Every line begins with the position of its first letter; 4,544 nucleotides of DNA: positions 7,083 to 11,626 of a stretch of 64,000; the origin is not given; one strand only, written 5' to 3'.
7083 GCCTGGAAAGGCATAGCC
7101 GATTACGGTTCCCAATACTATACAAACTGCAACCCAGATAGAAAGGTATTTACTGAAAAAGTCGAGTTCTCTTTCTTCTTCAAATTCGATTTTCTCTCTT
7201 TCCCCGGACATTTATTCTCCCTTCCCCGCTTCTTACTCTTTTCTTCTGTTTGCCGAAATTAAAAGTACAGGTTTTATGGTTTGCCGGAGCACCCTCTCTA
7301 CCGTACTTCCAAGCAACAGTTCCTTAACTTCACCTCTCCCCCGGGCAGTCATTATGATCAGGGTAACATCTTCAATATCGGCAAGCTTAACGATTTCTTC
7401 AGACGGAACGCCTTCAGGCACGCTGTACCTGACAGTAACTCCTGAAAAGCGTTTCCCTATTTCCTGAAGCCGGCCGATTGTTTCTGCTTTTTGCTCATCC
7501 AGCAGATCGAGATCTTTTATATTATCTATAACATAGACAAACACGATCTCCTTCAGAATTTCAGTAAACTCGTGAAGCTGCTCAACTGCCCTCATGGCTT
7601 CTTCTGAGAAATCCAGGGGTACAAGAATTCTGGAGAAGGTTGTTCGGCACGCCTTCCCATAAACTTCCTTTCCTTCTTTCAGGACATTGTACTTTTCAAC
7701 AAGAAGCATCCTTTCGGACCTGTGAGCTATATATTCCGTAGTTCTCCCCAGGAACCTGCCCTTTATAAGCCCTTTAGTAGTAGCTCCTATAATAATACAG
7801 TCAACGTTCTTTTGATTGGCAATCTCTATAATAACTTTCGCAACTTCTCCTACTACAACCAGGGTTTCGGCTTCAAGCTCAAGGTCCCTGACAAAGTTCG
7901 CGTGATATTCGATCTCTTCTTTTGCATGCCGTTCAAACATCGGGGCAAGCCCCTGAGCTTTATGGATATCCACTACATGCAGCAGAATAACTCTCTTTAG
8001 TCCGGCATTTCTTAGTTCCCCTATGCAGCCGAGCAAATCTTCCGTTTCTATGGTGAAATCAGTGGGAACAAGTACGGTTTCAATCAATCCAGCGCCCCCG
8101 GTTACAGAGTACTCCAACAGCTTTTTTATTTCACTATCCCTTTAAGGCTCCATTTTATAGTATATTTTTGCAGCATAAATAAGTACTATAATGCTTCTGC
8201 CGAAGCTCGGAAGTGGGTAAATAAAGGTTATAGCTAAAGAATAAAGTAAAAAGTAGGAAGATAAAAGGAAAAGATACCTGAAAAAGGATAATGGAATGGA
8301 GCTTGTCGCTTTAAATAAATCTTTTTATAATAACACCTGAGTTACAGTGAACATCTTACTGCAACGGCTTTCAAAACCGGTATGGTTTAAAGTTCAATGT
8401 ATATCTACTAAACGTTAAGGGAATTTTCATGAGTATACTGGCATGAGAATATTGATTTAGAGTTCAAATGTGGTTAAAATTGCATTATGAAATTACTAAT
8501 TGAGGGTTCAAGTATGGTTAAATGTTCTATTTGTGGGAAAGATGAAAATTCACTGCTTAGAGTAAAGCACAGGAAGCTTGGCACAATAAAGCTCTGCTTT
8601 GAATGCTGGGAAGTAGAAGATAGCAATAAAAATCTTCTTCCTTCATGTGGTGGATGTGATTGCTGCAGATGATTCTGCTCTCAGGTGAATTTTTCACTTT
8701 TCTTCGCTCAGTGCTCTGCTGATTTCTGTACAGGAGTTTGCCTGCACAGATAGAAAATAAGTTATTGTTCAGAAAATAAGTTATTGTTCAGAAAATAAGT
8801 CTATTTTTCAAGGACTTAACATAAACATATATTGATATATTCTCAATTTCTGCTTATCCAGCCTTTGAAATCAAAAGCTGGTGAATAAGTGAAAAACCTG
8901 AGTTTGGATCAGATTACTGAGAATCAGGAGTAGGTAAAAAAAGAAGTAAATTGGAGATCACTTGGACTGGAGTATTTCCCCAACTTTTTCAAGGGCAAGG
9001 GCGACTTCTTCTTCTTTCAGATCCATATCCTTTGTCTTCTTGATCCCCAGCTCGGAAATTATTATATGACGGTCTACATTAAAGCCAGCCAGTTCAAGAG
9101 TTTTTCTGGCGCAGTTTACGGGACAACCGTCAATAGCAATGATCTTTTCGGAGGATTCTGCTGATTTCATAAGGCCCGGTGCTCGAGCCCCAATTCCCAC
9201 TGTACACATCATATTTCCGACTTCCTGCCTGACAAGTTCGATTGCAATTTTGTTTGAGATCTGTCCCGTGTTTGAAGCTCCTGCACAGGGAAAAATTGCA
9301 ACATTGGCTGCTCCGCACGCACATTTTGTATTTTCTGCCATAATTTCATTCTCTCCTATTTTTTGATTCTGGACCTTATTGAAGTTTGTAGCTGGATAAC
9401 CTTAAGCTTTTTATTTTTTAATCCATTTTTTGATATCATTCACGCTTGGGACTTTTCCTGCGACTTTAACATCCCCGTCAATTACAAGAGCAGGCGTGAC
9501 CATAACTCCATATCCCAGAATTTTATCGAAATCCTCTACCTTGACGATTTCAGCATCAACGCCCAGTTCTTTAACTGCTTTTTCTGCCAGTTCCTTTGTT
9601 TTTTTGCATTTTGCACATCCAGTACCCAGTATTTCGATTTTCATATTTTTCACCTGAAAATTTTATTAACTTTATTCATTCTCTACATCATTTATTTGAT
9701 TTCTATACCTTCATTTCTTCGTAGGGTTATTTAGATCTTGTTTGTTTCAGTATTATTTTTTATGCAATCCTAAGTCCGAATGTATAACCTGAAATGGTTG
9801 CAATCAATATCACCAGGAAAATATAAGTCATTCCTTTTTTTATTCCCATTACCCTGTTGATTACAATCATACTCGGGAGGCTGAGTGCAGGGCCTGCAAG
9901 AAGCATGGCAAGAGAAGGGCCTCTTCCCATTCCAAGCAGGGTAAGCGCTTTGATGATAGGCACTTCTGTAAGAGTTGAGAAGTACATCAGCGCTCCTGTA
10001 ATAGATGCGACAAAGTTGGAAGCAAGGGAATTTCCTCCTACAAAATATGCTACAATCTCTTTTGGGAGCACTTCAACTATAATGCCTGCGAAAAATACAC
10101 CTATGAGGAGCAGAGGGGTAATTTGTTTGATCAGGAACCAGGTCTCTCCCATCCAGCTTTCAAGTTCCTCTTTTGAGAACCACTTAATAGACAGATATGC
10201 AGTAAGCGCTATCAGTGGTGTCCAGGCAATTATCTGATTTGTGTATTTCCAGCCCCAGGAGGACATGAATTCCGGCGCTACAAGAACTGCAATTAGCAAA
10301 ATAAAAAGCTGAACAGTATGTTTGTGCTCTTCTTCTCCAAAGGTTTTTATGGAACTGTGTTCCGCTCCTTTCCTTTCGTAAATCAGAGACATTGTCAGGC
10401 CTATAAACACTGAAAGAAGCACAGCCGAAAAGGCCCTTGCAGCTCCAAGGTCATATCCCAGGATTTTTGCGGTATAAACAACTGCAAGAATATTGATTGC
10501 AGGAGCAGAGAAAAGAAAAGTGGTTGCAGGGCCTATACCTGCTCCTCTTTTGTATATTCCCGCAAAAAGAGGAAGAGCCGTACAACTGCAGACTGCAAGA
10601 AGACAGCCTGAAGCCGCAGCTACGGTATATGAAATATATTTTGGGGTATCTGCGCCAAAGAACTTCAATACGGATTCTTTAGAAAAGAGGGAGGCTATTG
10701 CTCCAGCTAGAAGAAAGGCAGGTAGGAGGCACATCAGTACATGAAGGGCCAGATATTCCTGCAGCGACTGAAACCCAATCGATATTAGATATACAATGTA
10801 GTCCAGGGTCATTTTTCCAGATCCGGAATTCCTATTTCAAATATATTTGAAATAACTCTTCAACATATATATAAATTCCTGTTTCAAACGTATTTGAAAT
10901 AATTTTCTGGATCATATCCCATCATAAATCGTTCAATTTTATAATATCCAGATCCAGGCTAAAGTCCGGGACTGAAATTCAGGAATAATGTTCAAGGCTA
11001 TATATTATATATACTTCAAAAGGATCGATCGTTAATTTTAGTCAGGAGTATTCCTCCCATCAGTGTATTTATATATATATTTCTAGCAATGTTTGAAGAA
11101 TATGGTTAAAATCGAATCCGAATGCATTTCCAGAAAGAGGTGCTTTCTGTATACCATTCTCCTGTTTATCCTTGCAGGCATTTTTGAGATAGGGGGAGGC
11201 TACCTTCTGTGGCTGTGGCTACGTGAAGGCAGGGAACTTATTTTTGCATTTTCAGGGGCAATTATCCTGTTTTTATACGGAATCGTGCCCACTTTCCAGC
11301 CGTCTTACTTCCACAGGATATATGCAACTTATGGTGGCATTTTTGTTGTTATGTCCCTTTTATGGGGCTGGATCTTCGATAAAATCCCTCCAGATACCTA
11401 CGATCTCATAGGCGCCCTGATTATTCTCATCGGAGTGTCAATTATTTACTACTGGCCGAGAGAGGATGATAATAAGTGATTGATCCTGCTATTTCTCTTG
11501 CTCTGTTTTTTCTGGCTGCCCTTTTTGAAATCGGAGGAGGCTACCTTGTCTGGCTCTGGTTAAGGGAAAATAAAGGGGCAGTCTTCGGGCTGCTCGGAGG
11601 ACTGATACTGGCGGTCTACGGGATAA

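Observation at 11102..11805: YnfA pair with opposite charge bias: candidate antiparallel heterodimeric transporter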

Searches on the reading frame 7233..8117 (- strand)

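Call 3: search_protein_families(library=pfam, proteins=[window:7233-8117:-], max_evalue=0.01)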
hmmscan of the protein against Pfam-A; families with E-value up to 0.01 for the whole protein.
window:7233-8117:- (294 aa): 1 family
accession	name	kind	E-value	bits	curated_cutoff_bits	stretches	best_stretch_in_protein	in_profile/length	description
PF00582.32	Usp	-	4.7e-40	137.8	24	2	161-287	2-140/141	Universal stress protein family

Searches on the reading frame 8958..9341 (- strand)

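Call 3: search_protein_families(library=pfam, proteins=[window:8958-9341:-], max_evalue=0.01)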
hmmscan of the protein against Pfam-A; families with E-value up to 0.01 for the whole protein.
window:8958-9341:- (127 aa): 1 family
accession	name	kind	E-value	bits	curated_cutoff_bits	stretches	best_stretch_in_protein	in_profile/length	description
PF08859.16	DGC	-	6.6e-36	123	27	1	15-120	1-106/106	DGC domain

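Call 51: search_protein_families(library=ncbifam, proteins=[window:8958-9341:-], max_evalue=0.001)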
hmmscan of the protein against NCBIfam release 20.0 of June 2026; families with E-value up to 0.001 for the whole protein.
window:8958-9341:- (127 aa): 0 families

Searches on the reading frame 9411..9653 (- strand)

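Call 3: search_protein_families(library=pfam, proteins=[window:9411-9653:-], max_evalue=0.01)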
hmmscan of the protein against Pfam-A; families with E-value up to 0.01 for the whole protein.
window:9411-9653:- (80 aa): 2 families
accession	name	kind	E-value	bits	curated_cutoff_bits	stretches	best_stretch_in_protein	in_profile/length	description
PF13192.12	Thioredoxin_3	-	3.4e-30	104.3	24.8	1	4-79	1-76/76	Thioredoxin domain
PF00462.30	Glutaredoxin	-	0.0038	17.8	22.9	1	11-61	7-58/60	Glutaredoxin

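Call 51: search_protein_families(library=ncbifam, proteins=[window:9411-9653:-], max_evalue=0.001)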
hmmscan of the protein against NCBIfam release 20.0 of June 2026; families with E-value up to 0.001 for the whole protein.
window:9411-9653:- (80 aa): 4 families
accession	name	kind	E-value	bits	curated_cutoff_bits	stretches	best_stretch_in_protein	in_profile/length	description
TIGR00412.2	redox_disulf_2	subfamily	6.3e-33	113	62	1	5-79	1-75/75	MTH895/ArsE family thioredoxin-like protein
TIGR00411.1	redox_disulf_1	equivalog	1.9e-10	40.7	92.75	1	12-80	10-80/82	MJ0307 family thioredoxin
TIGR02187.2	PDO_seleno_TRX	equivalog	0.00013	21.3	185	1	4-75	130-204/209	protein disulfide oxidoreductase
NF040730.1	CxCC_doxin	equivalog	0.00019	21.1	65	1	4-65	3-66/83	thioredoxin-like (seleno)protein SaoT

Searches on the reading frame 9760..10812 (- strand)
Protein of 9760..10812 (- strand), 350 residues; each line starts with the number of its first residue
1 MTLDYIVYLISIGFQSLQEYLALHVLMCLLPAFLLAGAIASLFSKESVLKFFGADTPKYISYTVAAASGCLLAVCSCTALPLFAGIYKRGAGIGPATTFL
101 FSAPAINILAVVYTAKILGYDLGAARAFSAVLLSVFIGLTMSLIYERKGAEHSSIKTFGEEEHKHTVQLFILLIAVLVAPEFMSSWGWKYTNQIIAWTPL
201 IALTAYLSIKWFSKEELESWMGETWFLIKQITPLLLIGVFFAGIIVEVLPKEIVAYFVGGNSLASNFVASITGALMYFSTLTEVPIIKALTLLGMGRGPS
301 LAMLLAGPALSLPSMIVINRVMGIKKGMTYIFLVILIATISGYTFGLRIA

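Call 3: search_protein_families(library=pfam, proteins=[window:9760-10812:-], max_evalue=0.01)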
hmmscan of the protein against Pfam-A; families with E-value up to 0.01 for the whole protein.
window:9760-10812:- (350 aa): 1 family
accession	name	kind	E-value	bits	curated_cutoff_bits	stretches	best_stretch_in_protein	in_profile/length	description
PF03773.19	ArsP_1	-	2.9e-79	266.7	32.3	1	14-346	5-293/294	Predicted permease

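Call 51: search_protein_families(library=ncbifam, proteins=[window:9760-10812:-], max_evalue=0.001)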
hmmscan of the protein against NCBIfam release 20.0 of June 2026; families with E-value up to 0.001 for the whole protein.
window:9760-10812:- (350 aa): 2 families
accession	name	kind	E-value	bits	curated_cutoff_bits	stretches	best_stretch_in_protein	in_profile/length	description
NF033936.1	CuZnOut_SO0444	equivalog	6.5e-31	107.7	300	1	27-345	10-309/351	SO_0444 family Cu/Zn efflux transporter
NF040736.1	efflux_SaoE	equivalog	7.7e-30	104.3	325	2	29-144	22-135/352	efflux transporter SaoE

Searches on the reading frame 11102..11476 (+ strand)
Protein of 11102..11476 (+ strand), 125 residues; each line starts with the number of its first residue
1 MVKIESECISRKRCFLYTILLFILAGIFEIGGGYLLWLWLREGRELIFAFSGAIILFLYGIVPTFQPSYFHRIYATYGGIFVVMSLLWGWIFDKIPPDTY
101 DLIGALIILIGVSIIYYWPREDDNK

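Call 3: search_protein_families(library=pfam, proteins=[window:11102-11476:+], max_evalue=0.01)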
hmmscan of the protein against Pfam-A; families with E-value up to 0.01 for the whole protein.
window:11102-11476:+ (125 aa): 1 family
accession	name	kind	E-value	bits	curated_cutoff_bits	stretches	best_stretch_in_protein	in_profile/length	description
PF02694.21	UPF0060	-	1.3e-38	131.9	24.9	1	16-120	2-106/107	Uncharacterised BCR, YnfA/UPF0060 family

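Call 18: find_homologous_proteins(query=window:11102-11476:+)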
Query window:11102-11476:+ (125 aa): 3000 proteins with E <= 0.001 among 3016 candidates; the best 120 are listed.
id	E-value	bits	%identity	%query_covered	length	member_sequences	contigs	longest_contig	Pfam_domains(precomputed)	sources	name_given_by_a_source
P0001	1.1e-73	264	95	100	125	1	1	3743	PF02694.22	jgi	jgi:small multidrug resistance family-3 protein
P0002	1.6e-73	263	94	100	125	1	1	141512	PF02694.22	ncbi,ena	-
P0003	1.5e-72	260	93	100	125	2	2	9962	PF02694.22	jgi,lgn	jgi:small multidrug resistance family-3 protein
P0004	1.5e-70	254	90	100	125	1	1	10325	PF02694.22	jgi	jgi:small multidrug resistance family-3 protein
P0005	4.5e-70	252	87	99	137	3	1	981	PF02694.22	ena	-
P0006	5.0e-70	252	90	100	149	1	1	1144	PF02694.22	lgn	-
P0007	1.3e-69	250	92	100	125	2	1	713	PF02694.22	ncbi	-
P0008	1.5e-69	250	90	100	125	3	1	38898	PF02694.22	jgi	-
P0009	1.9e-69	250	88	100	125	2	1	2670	PF02694.22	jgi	jgi:small multidrug resistance family-3 protein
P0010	3.0e-69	249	89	98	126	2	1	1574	PF02694.22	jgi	jgi:small multidrug resistance family-3 protein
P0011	3.8e-69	249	87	100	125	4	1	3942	PF02694.22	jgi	jgi:small multidrug resistance family-3 protein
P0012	4.5e-69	249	86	99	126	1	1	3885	PF02694.22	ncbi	-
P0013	4.6e-69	249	86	99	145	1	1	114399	PF02694.22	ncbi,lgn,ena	-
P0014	4.8e-69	249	87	100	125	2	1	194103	PF02694.22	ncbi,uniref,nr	ncbi:YnfA family protein [Methanosarcina sp. UBA5]|uniref:YnfA family protein n=1 Tax=Methanosarcina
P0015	5.3e-69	249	85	99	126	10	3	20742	PF02694.22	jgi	jgi:small multidrug resistance family-3 protein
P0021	2.5e-68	246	60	94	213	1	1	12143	PF02694.22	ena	-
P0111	6.8e-47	177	63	95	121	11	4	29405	PF02694.22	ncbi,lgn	-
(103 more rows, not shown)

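Call 36: find_encoding_contigs(protein=P0021, flank=2000, max_places=3)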
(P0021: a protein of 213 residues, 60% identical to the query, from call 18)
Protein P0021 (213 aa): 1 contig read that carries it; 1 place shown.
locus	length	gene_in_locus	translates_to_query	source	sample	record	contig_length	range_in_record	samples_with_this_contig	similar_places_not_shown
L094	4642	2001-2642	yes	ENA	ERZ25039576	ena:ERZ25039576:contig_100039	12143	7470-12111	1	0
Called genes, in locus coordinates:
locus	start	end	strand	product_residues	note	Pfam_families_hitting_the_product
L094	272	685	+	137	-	-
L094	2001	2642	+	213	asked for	PF02694:UPF0060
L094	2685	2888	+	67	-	-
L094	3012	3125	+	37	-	-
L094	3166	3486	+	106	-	-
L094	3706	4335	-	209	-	-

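Call 37: find_encoding_contigs(protein=P0111, flank=4000, max_places=4)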
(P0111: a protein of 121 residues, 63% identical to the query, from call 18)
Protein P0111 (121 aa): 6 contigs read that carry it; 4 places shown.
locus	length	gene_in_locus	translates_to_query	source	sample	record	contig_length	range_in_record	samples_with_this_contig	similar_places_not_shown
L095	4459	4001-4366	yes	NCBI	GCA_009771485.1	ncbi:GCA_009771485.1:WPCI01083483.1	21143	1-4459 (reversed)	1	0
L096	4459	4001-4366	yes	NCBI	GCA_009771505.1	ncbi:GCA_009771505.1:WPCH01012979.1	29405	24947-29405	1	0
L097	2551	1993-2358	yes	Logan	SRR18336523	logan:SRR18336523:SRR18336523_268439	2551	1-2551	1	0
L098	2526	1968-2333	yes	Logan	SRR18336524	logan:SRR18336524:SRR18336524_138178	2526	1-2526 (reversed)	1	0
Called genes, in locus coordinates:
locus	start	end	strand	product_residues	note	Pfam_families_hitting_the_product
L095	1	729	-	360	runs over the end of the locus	PF01758:SBF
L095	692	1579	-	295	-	PF00582:Usp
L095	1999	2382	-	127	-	PF08859:DGC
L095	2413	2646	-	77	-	PF13192:Thioredoxin_3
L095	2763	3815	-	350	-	PF03773:ArsP_1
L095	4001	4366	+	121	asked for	PF02694:UPF0060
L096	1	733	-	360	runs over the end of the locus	PF01758:SBF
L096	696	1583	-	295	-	PF00582:Usp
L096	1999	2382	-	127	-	PF08859:DGC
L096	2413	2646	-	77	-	PF13192:Thioredoxin_3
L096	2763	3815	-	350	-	PF03773:ArsP_1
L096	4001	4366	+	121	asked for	PF02694:UPF0060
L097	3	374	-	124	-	?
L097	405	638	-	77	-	PF13192:Thioredoxin_3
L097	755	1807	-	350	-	PF03773:ArsP_1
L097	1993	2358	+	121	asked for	PF02694:UPF0060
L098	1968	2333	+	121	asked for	PF02694:UPF0060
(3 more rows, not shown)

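Call 51: search_protein_families(library=ncbifam, proteins=[window:11102-11476:+], max_evalue=0.001)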
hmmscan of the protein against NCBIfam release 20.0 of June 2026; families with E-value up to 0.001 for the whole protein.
window:11102-11476:+ (125 aa): 1 family
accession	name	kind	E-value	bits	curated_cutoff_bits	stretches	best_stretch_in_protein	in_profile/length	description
NF002586.0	PRK02237.1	equivalog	7.3e-40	135.5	114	1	16-120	4-108/109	YnfA family protein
